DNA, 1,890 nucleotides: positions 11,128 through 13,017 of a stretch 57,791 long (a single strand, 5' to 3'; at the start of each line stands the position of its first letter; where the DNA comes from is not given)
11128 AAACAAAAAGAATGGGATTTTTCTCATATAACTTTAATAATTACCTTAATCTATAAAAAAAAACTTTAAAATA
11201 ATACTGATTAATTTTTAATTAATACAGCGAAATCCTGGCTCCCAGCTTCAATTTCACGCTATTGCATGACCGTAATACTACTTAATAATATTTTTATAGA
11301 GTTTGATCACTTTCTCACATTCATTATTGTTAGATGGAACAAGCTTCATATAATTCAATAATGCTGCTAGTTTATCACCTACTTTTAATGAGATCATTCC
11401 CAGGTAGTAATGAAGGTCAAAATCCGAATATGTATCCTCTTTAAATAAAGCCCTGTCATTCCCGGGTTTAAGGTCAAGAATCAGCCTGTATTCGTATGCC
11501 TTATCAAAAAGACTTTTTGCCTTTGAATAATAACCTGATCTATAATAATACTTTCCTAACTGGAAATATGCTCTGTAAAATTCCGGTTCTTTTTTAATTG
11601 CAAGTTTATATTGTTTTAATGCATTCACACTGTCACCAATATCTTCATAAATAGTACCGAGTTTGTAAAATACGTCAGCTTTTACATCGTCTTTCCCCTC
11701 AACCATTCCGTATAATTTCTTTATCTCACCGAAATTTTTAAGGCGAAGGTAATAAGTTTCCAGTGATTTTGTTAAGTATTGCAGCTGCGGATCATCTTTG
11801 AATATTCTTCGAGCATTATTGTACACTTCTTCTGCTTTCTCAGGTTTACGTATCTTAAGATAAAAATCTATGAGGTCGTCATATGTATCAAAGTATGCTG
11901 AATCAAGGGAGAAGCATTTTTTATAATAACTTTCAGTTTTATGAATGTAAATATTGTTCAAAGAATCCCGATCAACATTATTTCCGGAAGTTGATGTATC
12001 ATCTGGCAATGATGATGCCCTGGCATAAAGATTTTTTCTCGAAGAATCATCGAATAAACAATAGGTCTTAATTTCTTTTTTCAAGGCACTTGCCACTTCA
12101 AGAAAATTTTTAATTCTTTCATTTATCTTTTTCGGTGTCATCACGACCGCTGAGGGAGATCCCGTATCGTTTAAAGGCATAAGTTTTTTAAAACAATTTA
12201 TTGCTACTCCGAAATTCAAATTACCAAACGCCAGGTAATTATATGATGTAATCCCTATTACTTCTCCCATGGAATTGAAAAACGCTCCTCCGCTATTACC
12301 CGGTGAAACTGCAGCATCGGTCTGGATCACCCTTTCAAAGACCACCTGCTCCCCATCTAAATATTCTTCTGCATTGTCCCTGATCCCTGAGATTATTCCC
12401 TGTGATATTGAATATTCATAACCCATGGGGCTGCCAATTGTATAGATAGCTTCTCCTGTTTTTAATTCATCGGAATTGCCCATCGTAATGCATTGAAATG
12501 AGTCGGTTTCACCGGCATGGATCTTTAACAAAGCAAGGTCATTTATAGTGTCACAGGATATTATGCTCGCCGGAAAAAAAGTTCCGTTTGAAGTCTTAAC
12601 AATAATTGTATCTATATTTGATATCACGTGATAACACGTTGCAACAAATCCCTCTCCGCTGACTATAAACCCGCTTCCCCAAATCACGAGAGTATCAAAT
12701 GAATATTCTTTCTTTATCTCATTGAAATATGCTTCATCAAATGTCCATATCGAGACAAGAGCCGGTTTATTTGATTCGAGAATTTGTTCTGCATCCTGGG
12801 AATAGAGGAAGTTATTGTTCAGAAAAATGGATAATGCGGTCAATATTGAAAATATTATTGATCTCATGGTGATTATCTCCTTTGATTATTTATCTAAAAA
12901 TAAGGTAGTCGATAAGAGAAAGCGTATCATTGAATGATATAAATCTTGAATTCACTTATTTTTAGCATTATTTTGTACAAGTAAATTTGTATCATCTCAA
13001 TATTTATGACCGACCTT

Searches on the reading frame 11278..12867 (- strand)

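Call 57: search_protein_families(library=pfam, proteins=[window:11278-12867:-], max_evalue=0.0001)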
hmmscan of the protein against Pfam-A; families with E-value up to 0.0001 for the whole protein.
window:11278-12867:- (529 aa): 10 families
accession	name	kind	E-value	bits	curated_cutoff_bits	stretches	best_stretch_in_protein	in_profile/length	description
PF13365.12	Trypsin_2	-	6.6e-31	108.4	27.6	1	64-206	1-144/144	Trypsin-like peptidase domain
PF00089.32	Trypsin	-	8.1e-12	45.9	20.6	1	65-223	28-211/220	Trypsin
PF07719.23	TPR_2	-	7.8e-11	41.7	27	0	432-460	2-30/34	Tetratricopeptide repeat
PF13428.12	TPR_14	-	3.1e-10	40.2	23.5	0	327-364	2-39/44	Tetratricopeptide repeat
PF14559.12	TPR_19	-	1.3e-07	32.3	25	0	313-366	12-65/68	Tetratricopeptide repeat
PF13431.12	TPR_17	-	6.2e-07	29.6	24.4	0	420-448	2-30/34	Tetratricopeptide repeat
PF13181.12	TPR_8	-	7.8e-07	29.2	25.7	0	431-460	1-30/34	Tetratricopeptide repeat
PF13424.12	TPR_12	-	4.3e-06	27.3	30.1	0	432-460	46-74/77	Tetratricopeptide repeat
PF13432.12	TPR_16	-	9.1e-06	26.5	32.7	0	401-458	1-58/65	Tetratricopeptide repeat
PF10602.15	RPN7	-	8.5e-05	22.7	29.6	0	398-426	37-65/174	26S proteasome subunit RPN7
